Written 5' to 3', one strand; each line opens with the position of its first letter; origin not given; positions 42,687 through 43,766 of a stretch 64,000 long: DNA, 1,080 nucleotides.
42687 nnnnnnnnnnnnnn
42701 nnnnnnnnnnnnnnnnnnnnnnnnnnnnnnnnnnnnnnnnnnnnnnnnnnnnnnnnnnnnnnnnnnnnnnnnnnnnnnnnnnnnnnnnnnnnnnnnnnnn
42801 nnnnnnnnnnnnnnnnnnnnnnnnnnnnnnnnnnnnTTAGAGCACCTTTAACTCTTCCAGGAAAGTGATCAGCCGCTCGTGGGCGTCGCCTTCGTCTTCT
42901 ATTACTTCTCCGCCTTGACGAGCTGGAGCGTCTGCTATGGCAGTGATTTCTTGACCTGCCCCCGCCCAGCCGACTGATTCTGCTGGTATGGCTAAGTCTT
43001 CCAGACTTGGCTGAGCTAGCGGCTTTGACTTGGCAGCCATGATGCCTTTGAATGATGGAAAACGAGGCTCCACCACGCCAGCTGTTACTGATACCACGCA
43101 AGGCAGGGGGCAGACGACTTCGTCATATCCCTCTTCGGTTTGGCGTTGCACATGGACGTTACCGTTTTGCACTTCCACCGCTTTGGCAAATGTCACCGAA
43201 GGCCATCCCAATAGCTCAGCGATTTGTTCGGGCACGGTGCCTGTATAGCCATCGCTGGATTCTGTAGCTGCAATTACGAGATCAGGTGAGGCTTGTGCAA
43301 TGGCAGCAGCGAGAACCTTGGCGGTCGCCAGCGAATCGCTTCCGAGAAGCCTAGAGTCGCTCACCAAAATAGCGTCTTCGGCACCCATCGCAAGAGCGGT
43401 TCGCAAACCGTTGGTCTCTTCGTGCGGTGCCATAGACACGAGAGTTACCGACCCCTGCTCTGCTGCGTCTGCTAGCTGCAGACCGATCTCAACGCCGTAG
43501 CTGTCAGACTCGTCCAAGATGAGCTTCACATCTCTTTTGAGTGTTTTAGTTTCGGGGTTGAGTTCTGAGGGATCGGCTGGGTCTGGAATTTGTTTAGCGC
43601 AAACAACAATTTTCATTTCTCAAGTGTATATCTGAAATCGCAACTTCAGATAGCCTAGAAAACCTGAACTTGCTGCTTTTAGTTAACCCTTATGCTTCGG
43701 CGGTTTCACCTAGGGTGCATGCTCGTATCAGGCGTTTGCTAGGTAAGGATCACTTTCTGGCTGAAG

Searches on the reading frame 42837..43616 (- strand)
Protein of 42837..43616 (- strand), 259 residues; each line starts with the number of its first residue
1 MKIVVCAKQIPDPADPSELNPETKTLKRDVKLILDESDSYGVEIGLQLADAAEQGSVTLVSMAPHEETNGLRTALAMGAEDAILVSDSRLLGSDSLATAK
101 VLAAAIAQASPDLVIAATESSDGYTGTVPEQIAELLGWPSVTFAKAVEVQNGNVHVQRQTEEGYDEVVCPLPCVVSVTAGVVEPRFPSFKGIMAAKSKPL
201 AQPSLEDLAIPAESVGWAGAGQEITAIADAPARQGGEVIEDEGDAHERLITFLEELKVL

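Call 67: search_protein_families(library=pfam, proteins=[window:42837-43616:-], max_evalue=0.00001)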
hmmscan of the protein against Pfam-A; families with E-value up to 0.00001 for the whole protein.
window:42837-43616:- (259 aa): 1 family
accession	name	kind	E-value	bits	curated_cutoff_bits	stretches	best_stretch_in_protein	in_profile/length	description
PF01012.27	ETF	-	3.8e-39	134.8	26.7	1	28-206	6-179/181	Electron transfer flavoprotein domain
